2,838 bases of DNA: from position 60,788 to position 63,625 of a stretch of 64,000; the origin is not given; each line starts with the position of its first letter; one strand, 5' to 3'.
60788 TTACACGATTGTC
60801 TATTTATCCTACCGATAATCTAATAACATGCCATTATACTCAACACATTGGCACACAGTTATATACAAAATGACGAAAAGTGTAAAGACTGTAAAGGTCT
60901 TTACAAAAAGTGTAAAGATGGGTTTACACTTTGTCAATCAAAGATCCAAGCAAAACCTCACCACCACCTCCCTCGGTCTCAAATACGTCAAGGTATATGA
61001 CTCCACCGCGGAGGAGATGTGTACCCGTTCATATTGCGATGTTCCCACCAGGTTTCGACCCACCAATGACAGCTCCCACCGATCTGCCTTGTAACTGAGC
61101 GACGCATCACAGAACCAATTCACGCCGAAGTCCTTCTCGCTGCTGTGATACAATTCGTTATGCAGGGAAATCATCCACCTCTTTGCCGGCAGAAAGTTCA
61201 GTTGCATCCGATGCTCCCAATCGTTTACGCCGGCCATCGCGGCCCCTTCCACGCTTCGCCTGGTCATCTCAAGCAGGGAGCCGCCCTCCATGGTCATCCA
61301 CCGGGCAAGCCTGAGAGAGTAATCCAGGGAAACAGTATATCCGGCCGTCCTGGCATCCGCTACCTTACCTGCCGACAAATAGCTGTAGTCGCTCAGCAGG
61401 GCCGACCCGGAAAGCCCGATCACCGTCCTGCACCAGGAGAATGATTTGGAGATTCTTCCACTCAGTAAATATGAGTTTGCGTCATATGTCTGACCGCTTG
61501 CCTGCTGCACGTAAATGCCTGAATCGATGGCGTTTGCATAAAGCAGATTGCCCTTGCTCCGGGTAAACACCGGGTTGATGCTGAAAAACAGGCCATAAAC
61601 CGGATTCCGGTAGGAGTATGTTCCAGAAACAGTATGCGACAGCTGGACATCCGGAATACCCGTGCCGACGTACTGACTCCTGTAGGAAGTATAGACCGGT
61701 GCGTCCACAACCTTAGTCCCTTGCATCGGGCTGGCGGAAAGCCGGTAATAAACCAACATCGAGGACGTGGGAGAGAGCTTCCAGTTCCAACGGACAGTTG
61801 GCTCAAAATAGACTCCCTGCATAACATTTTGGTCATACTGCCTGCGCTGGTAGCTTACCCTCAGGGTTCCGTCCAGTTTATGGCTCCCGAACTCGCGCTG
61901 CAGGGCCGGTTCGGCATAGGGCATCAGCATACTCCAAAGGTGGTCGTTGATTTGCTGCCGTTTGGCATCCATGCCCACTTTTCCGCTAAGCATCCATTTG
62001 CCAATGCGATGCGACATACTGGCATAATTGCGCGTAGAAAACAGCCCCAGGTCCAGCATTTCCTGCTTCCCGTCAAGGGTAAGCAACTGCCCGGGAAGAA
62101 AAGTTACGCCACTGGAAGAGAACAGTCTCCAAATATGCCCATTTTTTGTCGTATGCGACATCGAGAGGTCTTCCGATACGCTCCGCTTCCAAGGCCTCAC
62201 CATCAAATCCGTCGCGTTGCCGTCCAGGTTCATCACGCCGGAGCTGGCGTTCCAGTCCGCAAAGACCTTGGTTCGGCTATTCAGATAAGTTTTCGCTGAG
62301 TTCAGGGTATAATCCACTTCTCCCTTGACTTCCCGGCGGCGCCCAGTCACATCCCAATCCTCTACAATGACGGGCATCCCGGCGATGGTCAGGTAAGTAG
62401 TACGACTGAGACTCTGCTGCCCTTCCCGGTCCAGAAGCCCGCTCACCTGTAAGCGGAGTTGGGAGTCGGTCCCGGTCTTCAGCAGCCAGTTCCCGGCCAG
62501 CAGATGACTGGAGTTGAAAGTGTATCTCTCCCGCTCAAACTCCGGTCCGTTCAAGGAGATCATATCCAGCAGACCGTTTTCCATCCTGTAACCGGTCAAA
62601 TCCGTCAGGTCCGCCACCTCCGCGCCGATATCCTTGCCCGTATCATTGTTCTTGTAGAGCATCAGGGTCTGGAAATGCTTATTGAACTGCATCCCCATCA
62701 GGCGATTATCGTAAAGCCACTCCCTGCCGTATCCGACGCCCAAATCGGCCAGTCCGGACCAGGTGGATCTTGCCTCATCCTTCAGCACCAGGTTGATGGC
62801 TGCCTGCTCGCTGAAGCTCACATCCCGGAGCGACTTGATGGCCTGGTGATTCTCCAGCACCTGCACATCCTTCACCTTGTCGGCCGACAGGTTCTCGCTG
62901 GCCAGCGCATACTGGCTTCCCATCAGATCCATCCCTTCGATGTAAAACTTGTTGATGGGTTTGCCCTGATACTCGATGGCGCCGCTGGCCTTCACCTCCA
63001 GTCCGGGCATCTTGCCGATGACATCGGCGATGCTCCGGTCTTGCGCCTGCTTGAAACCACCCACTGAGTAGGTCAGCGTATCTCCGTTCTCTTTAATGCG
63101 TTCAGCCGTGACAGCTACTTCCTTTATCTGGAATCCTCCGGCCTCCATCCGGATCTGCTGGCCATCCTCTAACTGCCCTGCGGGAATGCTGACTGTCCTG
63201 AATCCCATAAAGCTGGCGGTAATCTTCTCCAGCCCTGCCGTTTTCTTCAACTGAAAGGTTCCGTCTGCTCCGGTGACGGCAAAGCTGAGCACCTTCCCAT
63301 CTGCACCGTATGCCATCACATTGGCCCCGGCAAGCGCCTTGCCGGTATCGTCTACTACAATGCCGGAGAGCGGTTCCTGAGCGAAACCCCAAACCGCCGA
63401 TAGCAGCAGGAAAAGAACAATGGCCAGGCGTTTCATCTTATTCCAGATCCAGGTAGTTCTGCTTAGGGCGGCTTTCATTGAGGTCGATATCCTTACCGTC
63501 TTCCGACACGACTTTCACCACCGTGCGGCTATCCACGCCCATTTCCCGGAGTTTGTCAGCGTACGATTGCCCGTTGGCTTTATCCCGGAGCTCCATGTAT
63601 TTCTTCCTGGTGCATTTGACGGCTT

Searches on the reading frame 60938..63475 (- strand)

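Call 81: search_protein_families(library=pfam, proteins=[window:60938-63475:-], max_evalue=0.001)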
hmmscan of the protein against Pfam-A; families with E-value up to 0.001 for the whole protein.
window:60938-63475:- (845 aa): 2 families
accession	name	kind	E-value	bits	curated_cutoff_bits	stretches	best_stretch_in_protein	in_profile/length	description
PF13620.12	CarboxypepD_reg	-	1.2e-10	42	32.3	1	36-109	2-76/82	Carboxypeptidase regulatory-like domain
PF13715.12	CarbopepD_reg_2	-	1e-07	32.3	32.2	1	36-122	1-88/88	CarboxypepD_reg-like domain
